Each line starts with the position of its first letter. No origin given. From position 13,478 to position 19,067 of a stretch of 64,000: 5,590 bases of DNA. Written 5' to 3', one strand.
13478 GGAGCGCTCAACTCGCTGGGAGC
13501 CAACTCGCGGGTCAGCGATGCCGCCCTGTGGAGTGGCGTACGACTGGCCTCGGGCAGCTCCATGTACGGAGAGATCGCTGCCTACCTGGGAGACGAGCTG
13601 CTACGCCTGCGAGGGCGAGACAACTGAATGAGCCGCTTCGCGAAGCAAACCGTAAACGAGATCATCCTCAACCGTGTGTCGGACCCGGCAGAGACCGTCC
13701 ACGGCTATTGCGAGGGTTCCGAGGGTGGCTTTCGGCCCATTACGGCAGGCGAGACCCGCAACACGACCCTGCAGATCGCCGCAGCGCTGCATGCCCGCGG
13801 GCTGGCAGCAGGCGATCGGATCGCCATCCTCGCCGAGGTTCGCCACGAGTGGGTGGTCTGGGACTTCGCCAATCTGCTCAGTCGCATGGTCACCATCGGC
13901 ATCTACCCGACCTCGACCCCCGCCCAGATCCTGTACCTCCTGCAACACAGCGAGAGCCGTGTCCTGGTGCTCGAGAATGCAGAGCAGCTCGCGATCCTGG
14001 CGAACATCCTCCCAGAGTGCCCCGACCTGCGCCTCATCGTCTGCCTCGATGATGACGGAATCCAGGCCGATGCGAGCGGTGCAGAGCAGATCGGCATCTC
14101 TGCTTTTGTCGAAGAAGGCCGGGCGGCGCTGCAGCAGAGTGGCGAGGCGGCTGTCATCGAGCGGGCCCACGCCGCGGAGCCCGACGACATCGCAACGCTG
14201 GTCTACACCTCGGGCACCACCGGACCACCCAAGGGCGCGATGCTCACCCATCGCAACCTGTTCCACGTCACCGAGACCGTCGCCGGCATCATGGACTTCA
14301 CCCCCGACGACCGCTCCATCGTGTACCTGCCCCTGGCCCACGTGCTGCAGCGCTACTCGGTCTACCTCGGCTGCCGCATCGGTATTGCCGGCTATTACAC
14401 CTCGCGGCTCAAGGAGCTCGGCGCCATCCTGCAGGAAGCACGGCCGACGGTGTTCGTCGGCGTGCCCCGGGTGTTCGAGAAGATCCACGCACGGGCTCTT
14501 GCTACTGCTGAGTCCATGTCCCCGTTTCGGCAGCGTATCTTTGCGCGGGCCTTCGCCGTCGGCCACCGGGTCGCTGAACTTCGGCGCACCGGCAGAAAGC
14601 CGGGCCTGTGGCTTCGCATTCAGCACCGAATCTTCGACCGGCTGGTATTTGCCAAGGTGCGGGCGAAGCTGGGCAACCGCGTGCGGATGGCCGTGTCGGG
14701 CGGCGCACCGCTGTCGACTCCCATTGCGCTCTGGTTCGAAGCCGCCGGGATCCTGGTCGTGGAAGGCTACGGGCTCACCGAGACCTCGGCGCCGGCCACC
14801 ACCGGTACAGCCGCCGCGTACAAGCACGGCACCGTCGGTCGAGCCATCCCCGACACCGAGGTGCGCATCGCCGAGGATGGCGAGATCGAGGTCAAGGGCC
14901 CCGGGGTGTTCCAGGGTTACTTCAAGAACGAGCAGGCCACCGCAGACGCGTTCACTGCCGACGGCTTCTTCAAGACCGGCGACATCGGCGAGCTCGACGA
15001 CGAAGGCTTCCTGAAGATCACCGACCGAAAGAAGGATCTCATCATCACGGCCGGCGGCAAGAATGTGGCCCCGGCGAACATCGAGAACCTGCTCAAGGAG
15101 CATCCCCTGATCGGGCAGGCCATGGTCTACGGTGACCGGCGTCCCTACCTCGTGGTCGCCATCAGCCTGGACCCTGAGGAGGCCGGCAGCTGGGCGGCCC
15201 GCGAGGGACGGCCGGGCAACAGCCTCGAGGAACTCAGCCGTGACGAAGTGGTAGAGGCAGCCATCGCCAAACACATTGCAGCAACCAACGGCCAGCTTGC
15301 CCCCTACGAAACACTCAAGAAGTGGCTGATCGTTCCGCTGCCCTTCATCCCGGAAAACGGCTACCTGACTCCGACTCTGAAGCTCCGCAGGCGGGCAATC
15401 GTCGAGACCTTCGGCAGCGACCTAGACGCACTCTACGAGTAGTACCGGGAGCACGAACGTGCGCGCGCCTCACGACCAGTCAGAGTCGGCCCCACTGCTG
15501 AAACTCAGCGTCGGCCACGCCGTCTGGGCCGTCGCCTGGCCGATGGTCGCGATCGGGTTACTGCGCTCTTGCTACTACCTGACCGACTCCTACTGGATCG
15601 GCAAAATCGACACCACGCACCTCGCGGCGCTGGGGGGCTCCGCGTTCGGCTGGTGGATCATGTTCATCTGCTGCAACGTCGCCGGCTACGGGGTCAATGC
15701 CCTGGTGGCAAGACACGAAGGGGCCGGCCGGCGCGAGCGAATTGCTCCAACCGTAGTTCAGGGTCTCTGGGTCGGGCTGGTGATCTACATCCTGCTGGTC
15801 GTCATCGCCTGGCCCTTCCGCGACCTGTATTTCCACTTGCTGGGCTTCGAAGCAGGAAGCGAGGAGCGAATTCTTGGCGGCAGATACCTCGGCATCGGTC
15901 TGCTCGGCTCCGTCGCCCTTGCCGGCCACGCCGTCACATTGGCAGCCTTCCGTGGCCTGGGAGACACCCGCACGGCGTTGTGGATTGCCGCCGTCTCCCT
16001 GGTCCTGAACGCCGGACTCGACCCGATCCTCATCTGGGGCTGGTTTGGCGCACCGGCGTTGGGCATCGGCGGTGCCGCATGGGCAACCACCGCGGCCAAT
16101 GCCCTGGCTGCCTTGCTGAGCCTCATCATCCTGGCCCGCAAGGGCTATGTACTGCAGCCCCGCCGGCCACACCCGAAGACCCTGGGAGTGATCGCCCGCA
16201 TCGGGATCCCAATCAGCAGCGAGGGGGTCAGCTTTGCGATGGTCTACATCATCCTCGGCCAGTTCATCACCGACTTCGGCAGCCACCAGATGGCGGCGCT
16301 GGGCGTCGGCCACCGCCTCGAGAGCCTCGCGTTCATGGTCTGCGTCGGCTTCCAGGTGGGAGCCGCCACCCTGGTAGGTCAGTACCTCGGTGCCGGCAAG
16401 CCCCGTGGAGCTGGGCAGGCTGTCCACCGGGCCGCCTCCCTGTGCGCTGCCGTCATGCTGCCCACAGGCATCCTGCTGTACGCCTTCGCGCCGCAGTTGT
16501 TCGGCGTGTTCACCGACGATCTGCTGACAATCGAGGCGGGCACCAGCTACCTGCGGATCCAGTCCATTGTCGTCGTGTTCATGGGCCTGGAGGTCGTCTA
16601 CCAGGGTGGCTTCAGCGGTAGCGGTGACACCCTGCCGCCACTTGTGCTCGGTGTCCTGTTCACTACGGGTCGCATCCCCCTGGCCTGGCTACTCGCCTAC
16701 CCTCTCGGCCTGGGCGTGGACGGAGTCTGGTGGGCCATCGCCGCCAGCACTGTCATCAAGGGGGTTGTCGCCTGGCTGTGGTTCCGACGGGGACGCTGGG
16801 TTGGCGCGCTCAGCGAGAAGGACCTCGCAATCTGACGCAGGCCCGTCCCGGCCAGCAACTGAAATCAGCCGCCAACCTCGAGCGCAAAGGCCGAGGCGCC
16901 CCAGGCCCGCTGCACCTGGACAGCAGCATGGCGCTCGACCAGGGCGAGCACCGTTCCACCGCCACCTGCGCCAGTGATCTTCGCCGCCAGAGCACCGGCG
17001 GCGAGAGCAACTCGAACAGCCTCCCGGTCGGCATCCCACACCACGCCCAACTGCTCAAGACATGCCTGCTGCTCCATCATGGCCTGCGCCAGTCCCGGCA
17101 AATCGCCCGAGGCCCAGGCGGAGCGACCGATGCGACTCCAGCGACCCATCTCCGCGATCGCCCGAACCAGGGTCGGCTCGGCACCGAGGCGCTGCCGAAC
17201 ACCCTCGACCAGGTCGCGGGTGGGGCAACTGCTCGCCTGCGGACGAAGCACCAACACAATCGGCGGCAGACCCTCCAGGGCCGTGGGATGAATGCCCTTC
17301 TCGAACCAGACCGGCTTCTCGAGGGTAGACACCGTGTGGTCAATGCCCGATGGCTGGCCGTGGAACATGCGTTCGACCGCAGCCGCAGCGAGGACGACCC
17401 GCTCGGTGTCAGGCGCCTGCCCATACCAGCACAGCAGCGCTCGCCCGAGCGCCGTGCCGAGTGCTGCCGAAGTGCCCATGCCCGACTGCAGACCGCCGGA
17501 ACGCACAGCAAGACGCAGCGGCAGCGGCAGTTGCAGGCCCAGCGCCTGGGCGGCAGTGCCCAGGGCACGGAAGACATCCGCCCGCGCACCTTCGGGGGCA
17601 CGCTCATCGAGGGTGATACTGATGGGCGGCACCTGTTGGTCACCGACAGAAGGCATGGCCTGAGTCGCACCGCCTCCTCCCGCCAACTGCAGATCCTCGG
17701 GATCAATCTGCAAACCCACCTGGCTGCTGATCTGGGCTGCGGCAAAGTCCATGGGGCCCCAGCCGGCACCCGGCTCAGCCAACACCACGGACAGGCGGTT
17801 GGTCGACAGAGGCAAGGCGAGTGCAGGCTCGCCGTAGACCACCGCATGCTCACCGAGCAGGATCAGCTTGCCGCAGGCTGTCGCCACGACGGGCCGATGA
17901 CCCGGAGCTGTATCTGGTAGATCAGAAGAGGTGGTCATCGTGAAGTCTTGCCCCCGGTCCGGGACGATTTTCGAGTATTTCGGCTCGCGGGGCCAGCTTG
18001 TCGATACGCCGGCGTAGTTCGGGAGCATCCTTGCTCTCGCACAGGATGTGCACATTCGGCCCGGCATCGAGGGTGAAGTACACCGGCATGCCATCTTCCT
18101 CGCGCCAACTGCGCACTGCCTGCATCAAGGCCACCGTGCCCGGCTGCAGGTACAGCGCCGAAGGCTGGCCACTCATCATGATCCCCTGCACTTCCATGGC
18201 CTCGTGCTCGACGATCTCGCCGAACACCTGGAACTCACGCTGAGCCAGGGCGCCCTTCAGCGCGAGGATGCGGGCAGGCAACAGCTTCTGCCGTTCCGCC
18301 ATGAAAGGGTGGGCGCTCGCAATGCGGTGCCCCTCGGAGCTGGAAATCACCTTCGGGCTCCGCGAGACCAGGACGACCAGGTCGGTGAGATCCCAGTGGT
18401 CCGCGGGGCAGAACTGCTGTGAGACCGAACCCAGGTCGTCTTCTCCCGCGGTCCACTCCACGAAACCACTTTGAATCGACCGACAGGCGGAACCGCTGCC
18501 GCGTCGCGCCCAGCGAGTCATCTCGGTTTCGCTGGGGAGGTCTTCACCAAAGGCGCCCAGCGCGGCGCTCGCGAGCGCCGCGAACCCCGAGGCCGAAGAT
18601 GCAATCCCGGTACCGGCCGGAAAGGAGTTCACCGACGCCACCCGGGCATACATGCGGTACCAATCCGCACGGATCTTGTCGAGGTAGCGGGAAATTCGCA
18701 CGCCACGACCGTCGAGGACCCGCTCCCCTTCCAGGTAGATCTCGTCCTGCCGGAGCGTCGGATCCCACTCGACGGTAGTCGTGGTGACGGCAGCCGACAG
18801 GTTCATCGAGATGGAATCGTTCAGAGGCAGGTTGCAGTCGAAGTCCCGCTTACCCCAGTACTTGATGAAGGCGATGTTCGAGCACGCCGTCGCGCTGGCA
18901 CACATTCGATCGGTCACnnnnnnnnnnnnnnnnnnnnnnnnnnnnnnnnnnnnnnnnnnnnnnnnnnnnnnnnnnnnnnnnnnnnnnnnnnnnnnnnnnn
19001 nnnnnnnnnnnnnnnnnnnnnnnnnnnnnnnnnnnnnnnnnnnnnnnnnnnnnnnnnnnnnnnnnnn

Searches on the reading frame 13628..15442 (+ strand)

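Call 53: search_protein_families(library=pfam, proteins=[window:13628-15442:+], max_evalue=0.00001)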
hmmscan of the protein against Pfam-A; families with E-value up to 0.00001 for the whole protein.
window:13628-15442:+ (604 aa): 2 families
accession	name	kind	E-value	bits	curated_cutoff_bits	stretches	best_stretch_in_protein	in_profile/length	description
PF00501.34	AMP-binding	-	3.4e-69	233.9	29.9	1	35-432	19-384/384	AMP-binding enzyme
PF23562.2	AMP-binding_C_3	-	1.6e-10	41.9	20.8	1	470-604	2-121/124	AMP-binding enzyme C-terminal domain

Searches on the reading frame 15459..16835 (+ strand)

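Call 53: search_protein_families(library=pfam, proteins=[window:15459-16835:+], max_evalue=0.00001)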
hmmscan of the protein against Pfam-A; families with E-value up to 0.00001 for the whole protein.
window:15459-16835:+ (458 aa): 1 family
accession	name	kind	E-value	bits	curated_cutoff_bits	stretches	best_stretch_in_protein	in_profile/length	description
PF01554.23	MatE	-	1.4e-49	168.3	24.9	2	251-411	1-161/161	MatE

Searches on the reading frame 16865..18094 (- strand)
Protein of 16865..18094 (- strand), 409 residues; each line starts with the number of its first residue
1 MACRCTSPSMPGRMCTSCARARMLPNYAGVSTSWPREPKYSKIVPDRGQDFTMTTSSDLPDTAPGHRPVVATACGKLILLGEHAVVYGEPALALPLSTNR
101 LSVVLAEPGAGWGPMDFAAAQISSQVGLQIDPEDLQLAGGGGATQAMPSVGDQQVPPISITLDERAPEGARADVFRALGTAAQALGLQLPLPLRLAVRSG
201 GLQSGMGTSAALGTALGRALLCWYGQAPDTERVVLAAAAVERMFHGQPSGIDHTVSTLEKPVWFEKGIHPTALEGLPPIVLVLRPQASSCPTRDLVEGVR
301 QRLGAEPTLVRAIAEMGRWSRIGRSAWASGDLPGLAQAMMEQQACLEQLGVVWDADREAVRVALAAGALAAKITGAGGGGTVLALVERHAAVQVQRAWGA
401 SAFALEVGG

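Call 15: search_protein_families(library=ncbifam, proteins=[window:16865-18094:-], max_evalue=0.00001)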
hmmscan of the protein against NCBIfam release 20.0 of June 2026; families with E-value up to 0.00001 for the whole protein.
window:16865-18094:- (409 aa): 3 families
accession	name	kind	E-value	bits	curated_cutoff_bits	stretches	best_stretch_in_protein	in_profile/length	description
TIGR00549.1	mevalon_kin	equivalog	1.6e-48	165.6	163.05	1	73-385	1-276/276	mevalonate kinase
NF003036.0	PRK03926.1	equivalog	1.2e-29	103.4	403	1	203-399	87-280/302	mevalonate kinase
NF003006.0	PRK03817.1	equivalog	2.5e-06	26.7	443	0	360-396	287-323/352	galactokinase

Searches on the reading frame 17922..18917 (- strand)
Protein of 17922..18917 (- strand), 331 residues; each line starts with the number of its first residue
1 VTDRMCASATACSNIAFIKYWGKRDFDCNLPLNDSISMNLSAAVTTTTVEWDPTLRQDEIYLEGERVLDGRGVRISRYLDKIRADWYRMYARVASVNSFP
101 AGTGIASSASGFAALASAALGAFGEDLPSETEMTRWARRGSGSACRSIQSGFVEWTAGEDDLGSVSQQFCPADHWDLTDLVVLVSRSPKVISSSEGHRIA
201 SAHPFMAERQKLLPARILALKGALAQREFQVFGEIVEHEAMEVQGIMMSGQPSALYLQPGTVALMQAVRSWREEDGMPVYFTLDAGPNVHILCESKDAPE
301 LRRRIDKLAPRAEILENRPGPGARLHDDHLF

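Call 15: search_protein_families(library=ncbifam, proteins=[window:17922-18917:-], max_evalue=0.00001)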
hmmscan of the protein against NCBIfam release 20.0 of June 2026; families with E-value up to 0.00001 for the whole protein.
window:17922-18917:- (331 aa): 3 families
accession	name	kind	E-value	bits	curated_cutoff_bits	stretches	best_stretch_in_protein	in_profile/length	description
TIGR01240.1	mevDPdecarb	equivalog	1.7e-68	230.9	171.35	1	8-308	2-303/305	diphosphomevalonate decarboxylase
NF040704.1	IPP_alt_MvaD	equivalog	6.2e-52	176.7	475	1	8-327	3-318/323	phosphomevalonate decarboxylase MvaD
NF040847.1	mev_decarb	equivalog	9.6e-09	34.9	560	1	14-297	43-323/350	bisphosphomevalonate decarboxylase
